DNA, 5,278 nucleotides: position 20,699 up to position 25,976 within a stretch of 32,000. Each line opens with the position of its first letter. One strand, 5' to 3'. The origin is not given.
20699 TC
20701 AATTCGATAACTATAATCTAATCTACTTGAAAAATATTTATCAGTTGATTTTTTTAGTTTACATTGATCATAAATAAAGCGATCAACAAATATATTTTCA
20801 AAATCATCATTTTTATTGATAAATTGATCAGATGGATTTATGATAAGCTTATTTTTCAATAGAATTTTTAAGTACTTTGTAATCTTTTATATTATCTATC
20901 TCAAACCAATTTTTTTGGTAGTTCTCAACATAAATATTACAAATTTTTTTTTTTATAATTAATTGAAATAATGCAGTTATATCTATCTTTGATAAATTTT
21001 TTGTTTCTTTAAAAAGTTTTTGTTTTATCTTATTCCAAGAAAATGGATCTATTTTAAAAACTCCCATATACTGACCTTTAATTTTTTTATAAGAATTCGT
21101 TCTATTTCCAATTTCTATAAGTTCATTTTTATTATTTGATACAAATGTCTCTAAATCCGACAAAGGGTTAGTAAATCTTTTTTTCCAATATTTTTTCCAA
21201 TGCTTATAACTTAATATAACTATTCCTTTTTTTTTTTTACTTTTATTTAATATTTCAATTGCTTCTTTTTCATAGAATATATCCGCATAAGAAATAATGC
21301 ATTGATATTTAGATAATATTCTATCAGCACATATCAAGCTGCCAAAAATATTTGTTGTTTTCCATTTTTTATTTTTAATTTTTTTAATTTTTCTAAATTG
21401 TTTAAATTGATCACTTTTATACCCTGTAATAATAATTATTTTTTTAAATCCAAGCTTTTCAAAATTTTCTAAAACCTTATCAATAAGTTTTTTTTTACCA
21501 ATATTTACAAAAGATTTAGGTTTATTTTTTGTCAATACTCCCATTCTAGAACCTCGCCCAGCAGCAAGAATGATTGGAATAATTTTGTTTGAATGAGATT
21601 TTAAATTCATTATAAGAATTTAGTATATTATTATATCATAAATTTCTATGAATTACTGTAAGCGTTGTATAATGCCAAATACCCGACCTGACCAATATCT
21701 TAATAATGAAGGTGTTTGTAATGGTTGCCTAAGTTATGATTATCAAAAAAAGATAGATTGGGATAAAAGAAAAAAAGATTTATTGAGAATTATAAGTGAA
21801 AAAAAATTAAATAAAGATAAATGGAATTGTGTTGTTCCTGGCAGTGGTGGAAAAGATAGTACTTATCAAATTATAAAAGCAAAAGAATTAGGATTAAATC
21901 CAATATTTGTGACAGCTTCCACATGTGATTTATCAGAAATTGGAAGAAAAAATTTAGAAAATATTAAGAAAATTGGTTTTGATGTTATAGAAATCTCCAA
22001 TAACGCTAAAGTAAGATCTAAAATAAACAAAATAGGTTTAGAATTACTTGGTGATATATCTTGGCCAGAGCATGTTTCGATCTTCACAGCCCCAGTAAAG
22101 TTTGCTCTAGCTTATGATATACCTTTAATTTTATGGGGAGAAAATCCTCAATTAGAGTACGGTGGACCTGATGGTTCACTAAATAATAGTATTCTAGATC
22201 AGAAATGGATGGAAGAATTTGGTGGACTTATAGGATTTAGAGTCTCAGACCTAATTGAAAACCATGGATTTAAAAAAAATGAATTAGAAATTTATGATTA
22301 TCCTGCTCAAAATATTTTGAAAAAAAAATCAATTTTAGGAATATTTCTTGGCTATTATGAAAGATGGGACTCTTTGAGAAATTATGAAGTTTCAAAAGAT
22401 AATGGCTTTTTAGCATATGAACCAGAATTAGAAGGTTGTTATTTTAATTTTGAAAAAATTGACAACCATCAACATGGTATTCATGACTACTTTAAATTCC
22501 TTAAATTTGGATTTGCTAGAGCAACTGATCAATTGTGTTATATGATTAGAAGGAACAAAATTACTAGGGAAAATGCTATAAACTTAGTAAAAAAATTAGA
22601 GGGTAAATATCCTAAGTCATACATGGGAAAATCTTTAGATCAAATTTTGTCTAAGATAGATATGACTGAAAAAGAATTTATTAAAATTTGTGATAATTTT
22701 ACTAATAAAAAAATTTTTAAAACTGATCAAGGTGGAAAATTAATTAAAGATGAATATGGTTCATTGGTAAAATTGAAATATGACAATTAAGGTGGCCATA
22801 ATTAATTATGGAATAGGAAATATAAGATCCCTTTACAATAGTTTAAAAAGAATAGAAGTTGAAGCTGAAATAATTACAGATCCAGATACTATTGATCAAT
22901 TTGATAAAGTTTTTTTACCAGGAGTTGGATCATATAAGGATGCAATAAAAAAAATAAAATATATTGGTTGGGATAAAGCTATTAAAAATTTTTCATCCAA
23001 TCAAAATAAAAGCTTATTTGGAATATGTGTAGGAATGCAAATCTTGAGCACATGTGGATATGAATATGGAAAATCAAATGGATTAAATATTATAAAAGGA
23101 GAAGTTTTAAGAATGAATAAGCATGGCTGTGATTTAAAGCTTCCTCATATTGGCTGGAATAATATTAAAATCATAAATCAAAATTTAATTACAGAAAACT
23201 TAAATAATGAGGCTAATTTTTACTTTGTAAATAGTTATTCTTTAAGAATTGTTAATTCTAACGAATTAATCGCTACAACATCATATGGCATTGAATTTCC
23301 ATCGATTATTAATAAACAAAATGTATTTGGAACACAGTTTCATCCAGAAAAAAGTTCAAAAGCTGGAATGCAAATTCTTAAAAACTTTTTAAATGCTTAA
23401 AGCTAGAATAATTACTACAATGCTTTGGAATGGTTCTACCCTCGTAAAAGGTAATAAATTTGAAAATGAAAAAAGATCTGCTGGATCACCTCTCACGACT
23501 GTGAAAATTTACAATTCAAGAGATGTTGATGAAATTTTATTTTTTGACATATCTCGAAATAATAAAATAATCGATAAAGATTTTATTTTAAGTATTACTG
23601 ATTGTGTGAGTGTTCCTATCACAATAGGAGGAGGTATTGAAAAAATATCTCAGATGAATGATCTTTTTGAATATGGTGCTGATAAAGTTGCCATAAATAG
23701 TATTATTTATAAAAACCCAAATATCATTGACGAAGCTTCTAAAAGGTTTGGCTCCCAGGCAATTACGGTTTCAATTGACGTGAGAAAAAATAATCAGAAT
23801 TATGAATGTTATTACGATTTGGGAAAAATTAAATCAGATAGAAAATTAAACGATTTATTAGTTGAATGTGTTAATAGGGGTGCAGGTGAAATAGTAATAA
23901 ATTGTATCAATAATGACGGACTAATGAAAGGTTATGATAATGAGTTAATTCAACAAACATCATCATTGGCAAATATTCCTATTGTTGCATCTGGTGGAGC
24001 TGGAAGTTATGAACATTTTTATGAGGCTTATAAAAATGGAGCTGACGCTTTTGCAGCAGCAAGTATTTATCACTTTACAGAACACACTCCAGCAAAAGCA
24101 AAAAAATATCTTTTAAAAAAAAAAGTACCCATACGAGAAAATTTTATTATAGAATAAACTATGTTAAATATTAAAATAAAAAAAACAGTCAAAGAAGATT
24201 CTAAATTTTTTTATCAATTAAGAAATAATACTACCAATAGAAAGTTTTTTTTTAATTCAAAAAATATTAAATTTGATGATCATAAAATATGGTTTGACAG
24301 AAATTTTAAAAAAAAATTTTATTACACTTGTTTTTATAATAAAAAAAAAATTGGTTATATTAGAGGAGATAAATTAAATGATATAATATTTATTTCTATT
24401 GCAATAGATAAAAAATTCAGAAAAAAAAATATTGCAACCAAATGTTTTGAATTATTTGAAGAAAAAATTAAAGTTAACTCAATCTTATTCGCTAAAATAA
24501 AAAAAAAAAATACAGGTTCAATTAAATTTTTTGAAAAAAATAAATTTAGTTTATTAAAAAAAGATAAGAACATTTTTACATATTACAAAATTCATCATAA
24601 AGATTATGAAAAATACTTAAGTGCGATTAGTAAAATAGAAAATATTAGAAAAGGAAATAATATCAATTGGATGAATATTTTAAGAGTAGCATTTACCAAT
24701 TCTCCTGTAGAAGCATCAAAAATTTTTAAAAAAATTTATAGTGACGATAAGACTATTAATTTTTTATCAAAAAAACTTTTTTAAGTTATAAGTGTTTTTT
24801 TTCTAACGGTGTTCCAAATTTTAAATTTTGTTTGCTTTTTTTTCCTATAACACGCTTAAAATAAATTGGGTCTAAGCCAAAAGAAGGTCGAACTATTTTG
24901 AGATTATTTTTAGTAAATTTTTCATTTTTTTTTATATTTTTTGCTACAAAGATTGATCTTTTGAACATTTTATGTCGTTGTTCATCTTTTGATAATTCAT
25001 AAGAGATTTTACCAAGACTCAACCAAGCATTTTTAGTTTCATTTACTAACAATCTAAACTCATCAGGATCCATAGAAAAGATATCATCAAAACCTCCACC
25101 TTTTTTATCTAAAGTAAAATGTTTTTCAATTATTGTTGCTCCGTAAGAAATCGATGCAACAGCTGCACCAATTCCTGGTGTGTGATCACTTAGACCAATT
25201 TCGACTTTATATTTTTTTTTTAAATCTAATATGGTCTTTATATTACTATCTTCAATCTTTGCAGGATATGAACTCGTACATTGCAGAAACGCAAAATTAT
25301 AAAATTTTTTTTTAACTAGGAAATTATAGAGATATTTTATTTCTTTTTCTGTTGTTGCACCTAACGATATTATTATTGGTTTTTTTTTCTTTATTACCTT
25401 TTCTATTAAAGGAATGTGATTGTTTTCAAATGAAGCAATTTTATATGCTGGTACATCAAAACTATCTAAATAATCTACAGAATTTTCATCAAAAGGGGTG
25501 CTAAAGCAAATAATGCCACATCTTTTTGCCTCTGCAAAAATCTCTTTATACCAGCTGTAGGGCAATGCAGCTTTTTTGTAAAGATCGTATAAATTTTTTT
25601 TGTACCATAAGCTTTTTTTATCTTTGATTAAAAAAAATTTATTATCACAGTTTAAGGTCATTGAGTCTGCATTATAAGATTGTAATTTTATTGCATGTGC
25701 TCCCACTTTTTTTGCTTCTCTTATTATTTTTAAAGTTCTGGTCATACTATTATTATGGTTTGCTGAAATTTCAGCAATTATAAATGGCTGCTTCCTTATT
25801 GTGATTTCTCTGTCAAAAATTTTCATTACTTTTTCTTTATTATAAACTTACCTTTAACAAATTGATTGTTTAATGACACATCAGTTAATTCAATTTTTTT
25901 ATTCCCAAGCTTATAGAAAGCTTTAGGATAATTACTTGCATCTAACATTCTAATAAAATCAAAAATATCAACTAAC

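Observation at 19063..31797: Full set of homologues of the Campylobacter phosphoramidate (MeOPN) donor pathway, split and interleaved with other glycan genes in a very AT-rich, non-kps island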

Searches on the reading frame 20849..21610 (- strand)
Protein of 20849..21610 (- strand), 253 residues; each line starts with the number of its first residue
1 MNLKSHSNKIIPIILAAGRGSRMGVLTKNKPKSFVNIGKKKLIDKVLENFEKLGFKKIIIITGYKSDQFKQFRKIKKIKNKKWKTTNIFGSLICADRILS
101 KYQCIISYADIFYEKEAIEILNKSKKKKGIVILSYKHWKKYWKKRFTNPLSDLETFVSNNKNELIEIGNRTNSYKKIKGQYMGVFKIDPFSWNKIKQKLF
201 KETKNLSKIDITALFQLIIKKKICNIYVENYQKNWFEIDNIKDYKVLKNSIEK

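Call 3: search_protein_families(library=pfam, proteins=[window:20849-21610:-])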
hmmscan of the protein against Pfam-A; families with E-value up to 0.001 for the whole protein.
window:20849-21610:- (253 aa): 3 families
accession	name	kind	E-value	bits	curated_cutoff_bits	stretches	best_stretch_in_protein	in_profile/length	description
PF12804.13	NTP_transf_3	-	3.1e-13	50.6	27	1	13-136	2-124/160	MobA-like NTP transferase domain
PF00483.29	NTP_transferase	-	1.4e-11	44.9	21.2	1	12-132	2-134/245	Nucleotidyl transferase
PF01128.25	IspD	-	4.8e-05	23.7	27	1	11-75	2-65/221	2-C-methyl-D-erythritol 4-phosphate cytidylyltransferase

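Call 4: search_protein_families(library=ncbifam, proteins=[window:20849-21610:-])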
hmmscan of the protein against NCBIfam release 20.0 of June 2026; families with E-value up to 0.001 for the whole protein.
window:20849-21610:- (253 aa): 37 families (the best 25 are shown)
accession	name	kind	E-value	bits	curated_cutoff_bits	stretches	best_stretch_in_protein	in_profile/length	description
TIGR03992.1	Arch_glmU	subfamily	9.7e-18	64.2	292.1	1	13-142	4-137/393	bifunctional sugar-1-phosphate nucleotidylyltransferase/acetyltransferase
NF041173.1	Sug_nt_acttase_Thmprot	equivalog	1.4e-12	47.3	600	1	13-238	4-214/405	bifunctional sugar-1-phosphate nucleotidylyltransferase/acetyltransferase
NF041313.1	UDPGP_AglF_Halo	equivalog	1.6e-12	47.4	400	1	13-68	4-59/234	UTP--glucose-1-phosphate uridylyltransferase AglF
NF045761.1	NAMPUrTaseMurU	equivalog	4.6e-12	46.3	250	1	13-71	4-62/226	N-acetylmuramate alpha-1-phosphate uridylyltransferase MurU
NF001947.0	PRK00725.1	subfamily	1.2e-11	44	470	1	4-138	11-141/426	glucose-1-phosphate adenylyltransferase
TIGR01173.1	glmU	equivalog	1.3e-10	40.7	366.85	1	13-136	4-128/452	bifunctional UDP-N-acetylglucosamine diphosphorylase/glucosamine-1-phosphate N-acetyltransferase GlmU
NF045665.1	NTPtran_DVU1551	equivalog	3e-10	39.7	315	1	12-100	3-88/359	DVU_1551 family NTP transferase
TIGR02091.1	glgC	equivalog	3.6e-10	39.5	424.9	1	11-88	2-74/364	glucose-1-phosphate adenylyltransferase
NF002023.0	PRK00844.1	subfamily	4.5e-10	38.9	458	1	6-91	3-83/408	glucose-1-phosphate adenylyltransferase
TIGR03310.1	matur_MocA_YgfJ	equivalog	1.4e-09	38.2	186.45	1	13-136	3-128/188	molybdenum cofactor cytidylyltransferase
NF003670.0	PRK05293.1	equivalog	9.4e-09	34.7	470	1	7-72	2-68/382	glucose-1-phosphate adenylyltransferase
NF010940.0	PRK14360.1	equivalog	1.2e-08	34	602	1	13-74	5-64/452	bifunctional UDP-N-acetylglucosamine diphosphorylase/glucosamine-1-phosphate N-acetyltransferase GlmU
NF041135.1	IPPtranDIPPsyn_Thcocales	equivalog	1.6e-08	34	580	1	13-245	4-211/419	bifunctional L-myo-inositol-1-phosphate cytidylyltransferase/CDP-L-myo-inositol myo-inositolphosphotransferase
NF010933.0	PRK14353.1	equivalog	1.9e-08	33.4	505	1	8-137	4-137/453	bifunctional UDP-N-acetylglucosamine diphosphorylase/glucosamine-1-phosphate N-acetyltransferase GlmU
NF045697.1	MurNAcPUrMurU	equivalog_domain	3.6e-08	33.1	370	1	13-76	1-64/229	N-acetylmuramate alpha-1-phosphate uridylyltransferase MurU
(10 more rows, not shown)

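Call 7: search_solved_structures(query=window:20849-21610:-, max_evalue=0.001, show_alignments=1)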
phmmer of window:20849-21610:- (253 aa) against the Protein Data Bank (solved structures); distinct sequences matched with E-value up to 0.001: 13.
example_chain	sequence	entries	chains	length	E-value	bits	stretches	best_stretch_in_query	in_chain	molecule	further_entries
1jyk_A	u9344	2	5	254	5.7e-12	48.8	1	9-101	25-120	CTP:phosphocholine Cytidylyltransferase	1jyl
6pd1_A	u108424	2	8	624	2.8e-09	40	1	13-191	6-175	Nucleotidyl transferase/aminotransferase, class V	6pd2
2ggo_A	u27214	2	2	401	2e-08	37.2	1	13-131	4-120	401aa long hypothetical glucose-1-phosphate thymidylyltransferase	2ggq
5z09_A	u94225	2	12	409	3.5e-07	33.1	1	13-131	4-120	Dual sugar-1-phosphate nucleotidylyltransferase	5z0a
9y3p_I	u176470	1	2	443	5.6e-05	25.9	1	13-63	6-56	Translation initiation factor eIF2B subunit gamma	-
6caj_J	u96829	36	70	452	5.8e-05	25.9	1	13-63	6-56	Translation initiation factor eIF-2B subunit gamma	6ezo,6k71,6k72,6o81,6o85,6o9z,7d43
5l6s_A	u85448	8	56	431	0.00022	24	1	9-71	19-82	Glucose-1-phosphate adenylyltransferase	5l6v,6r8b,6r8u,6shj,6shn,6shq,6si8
5mni_E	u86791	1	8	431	0.00025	23.8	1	9-71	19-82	Glucose-1-phosphate adenylyltransferase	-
1tzf_A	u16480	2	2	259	0.00037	23.2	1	13-72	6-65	Glucose-1-phosphate cytidylyltransferase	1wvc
6vr0_A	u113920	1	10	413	0.00056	22.6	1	12-69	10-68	Glucose-1-phosphate adenylyltransferase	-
5w5r_A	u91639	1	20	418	0.00061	22.5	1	12-114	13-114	Glucose-1-phosphate adenylyltransferase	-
6v96_H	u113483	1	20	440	0.00068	22.3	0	12-73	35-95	Glucose-1-phosphate adenylyltransferase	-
6v99_A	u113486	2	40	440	0.00094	21.9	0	12-69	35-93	Glucose-1-phosphate adenylyltransferase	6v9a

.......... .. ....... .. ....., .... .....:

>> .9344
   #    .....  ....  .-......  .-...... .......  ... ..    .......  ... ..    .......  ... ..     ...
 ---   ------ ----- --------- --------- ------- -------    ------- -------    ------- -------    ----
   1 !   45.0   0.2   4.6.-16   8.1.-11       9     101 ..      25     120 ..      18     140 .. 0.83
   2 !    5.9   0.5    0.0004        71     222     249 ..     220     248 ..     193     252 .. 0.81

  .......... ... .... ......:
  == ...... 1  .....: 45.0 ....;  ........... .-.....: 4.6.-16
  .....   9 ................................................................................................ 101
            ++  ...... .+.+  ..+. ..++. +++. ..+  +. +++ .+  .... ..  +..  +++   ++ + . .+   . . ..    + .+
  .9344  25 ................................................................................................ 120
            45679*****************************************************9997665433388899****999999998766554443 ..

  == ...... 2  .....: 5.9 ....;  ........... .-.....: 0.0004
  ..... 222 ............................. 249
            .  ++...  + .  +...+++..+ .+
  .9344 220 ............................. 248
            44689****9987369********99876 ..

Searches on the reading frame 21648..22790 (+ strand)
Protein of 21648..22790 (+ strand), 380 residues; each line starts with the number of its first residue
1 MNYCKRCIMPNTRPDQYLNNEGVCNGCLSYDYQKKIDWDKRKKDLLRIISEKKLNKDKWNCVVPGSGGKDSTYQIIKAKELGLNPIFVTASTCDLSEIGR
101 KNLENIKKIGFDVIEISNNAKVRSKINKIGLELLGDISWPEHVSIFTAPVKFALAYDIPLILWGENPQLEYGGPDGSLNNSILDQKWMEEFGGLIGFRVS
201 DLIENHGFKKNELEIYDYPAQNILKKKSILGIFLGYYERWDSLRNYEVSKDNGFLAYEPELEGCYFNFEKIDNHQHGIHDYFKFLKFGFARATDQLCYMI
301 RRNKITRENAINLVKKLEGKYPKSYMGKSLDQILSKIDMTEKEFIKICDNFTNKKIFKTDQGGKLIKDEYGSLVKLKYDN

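Call 9: search_protein_families(library=pfam, proteins=[window:21648-22790:+])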
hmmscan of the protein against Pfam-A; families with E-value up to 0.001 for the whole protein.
window:21648-22790:+ (380 aa): 0 families

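Call 99: search_protein_families(library=ncbifam, proteins=[window:21648-22790:+], max_evalue=1e-8)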
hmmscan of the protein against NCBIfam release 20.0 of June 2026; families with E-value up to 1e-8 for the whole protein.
window:21648-22790:+ (380 aa): 1 family
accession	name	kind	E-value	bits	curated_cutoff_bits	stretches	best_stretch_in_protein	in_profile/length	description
TIGR03573.1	WbuX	subfamily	5e-97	325.4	203.2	1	1-348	1-343/344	N-acetyl sugar amidotransferase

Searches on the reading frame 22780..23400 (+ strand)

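Call 9: search_protein_families(library=pfam, proteins=[window:22780-23400:+])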
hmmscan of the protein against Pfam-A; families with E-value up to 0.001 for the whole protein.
window:22780-23400:+ (206 aa): 4 families
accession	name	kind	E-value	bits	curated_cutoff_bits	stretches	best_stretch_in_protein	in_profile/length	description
PF00117.34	GATase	-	2.2e-18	67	22.8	1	7-204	2-187/190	Glutamine amidotransferase class-I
PF01174.25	SNO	-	3.8e-09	37.1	27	1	13-203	6-182/188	SNO glutamine amidotransferase family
PF07685.20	GATase_3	-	1.4e-07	31.8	27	1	7-92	10-91/196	CobB/CobQ-like glutamine amidotransferase domain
PF07722.19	Peptidase_C26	-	0.00075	19.8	20.5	0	72-190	101-219/219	Peptidase C26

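Call 99: search_protein_families(library=ncbifam, proteins=[window:22780-23400:+], max_evalue=1e-8)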
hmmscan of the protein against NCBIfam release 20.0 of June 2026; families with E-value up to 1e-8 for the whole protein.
window:22780-23400:+ (206 aa): 5 families
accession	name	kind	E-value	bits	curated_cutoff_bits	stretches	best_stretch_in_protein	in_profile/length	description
TIGR01855.1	IMP_synth_hisH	equivalog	9.8e-66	221.3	105.4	1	5-205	1-197/198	imidazole glycerol phosphate synthase subunit HisH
NF010608.0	PRK14004.1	equivalog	1.6e-42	145.6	216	1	5-205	2-208/210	imidazole glycerol phosphate synthase subunit HisH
NF001975.0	PRK00758.1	equivalog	1.2e-11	44.6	198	1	3-205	2-180/185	GMP synthase subunit A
TIGR00888.1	guaA_Nterm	equivalog_domain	8.4e-11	41.6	172.15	1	7-205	3-182/188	glutamine-hydrolyzing GMP synthase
NF001989.1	PRK00784.1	equivalog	1.2e-09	37.4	273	1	3-103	248-353/480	cobyric acid synthase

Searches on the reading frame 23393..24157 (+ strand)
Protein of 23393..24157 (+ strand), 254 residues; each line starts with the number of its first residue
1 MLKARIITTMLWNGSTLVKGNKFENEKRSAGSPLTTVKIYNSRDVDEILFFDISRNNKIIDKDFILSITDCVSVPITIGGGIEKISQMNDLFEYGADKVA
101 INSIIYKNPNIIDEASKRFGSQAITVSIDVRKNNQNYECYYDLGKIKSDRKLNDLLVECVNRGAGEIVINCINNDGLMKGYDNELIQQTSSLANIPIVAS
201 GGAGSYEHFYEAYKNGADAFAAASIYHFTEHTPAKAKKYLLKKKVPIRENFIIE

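Call 9: search_protein_families(library=pfam, proteins=[window:23393-24157:+])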
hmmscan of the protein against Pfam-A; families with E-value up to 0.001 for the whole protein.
window:23393-24157:+ (254 aa): 5 families
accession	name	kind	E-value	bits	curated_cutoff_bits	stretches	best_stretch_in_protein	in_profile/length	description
PF00977.27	His_biosynth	-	1.5e-52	178.8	23.6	1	17-231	16-227/228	Histidine biosynthesis protein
PF05690.20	ThiG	-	5.4e-06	26.4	23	0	55-115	157-217/247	Thiazole biosynthesis protein ThiG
PF03060.21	NMO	-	1.9e-05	24.6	28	0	184-236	183-235/331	Nitronate monooxygenase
PF01207.24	Dus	-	0.00036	20.2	20.4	1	60-120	171-231/311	Dihydrouridine synthase (Dus)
PF02581.23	TMP-TENI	-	0.00039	20.3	27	0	63-103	139-178/180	Thiamine monophosphate synthase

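Call 99: search_protein_families(library=ncbifam, proteins=[window:23393-24157:+], max_evalue=1e-8)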
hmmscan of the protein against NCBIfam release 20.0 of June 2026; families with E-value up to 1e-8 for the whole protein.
window:23393-24157:+ (254 aa): 9 families
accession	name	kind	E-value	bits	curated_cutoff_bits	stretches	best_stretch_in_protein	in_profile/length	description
TIGR03572.1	WbuZ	equivalog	1.5e-70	237.2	299.7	1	1-228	1-232/232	glycosyl amidation-associated protein WbuZ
TIGR00735.1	hisF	equivalog_domain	1.6e-66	224.2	294.55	1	1-248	1-254/254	imidazole glycerol phosphate synthase subunit HisF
NF038364.1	AglZ_HisF2_fam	equivalog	1.3e-61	208.1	310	1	2-232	1-234/248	AglZ/HisF2 family acetamidino modification protein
TIGR00007.1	TIGR00007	equivalog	3.1e-24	85.9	228.95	1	17-218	15-213/231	1-(5-phosphoribosyl)-5-[(5-phosphoribosylamino)methylideneamino]imidazole-4-carboxamide isomerase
NF010112.0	PRK13585.1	equivalog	1.1e-23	84.1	243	1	17-224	19-222/241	1-(5-phosphoribosyl)-5-[(5-phosphoribosylamino)methylideneamino]imidazole-4-carboxamide isomerase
TIGR01919.1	hisA-trpF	equivalog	6.2e-14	52.1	306.45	1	27-211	27-210/243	bifunctional 1-(5-phosphoribosyl)-5-((5-phosphoribosylamino)methylideneamino)imidazole-4-carboxamide isomerase/phosphoribosylanthranilate is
NF010114.0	PRK13587.1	equivalog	1.2e-12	48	305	1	21-207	21-205/234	1-(5-phosphoribosyl)-5-((5-phosphoribosylamino)methylideneamino)imidazole-4-carboxamide isomerase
NF010113.0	PRK13586.1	equivalog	1.5e-12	47.7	238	1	46-217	45-212/232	1-(5-phosphoribosyl)-5-((5-phosphoribosylamino)methylideneamino)imidazole-4-carboxamide isomerase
TIGR02129.1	hisA_euk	equivalog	2.8e-12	46.9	229.3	1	35-209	43-218/255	phosphoribosylformimino-5-aminoimidazole carboxamide ribotide isomerase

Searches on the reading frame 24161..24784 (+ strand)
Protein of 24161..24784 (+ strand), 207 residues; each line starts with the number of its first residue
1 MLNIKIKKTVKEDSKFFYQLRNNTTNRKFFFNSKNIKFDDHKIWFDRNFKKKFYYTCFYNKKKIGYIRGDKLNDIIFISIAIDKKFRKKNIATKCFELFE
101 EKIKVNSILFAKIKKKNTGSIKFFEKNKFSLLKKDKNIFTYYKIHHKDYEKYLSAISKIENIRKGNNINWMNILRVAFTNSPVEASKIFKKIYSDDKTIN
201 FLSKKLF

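Call 9: search_protein_families(library=pfam, proteins=[window:24161-24784:+])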
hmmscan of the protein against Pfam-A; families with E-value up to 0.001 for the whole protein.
window:24161-24784:+ (207 aa): 3 families
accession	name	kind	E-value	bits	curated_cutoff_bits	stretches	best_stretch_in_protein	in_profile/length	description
PF00583.31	Acetyltransf_1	-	2.3e-09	38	20.7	1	29-128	11-115/116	Acetyltransferase (GNAT) family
PF13302.13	Acetyltransf_3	-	3.5e-05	25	25.4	1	10-129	8-137/138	Acetyltransferase (GNAT) domain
PF13508.13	Acetyltransf_7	-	8.4e-05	23.3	27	1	54-129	5-82/84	Acetyltransferase (GNAT) domain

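Call 99: search_protein_families(library=ncbifam, proteins=[window:24161-24784:+], max_evalue=1e-8)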
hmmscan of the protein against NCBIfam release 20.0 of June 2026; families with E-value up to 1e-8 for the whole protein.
window:24161-24784:+ (207 aa): 0 families

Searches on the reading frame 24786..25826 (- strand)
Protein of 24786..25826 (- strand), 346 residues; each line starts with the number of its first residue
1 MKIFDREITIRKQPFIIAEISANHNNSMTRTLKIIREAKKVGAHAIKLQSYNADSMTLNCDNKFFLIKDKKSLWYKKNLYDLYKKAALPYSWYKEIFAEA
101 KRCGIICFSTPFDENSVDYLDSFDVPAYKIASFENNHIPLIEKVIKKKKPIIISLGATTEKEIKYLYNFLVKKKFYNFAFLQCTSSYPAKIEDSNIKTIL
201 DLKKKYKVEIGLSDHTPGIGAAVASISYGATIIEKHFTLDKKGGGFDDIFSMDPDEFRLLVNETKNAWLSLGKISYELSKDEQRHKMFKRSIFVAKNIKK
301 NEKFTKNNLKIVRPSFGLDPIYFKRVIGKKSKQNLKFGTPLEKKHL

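Call 3: search_protein_families(library=pfam, proteins=[window:24786-25826:-])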
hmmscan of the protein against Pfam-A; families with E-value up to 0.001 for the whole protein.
window:24786-25826:- (346 aa): 2 families
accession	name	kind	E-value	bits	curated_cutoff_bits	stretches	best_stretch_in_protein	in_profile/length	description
PF03102.20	NeuB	-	7.5e-80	268.3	22.1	1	34-274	1-239/241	NeuB family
PF08666.17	SAF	-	1e-08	36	21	1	290-346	2-62/63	SAF domain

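Call 4: search_protein_families(library=ncbifam, proteins=[window:24786-25826:-])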
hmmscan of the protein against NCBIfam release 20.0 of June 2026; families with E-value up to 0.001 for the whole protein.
window:24786-25826:- (346 aa): 2 families
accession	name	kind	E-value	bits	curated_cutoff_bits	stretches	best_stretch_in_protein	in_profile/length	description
TIGR03586.1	PseI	equivalog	6.5e-134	446.2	340.25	1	13-341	1-327/327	pseudaminic acid synthase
TIGR03569.1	NeuB_NnaB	equivalog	5.3e-83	278.8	399.65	1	14-338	1-326/329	N-acetylneuraminate synthase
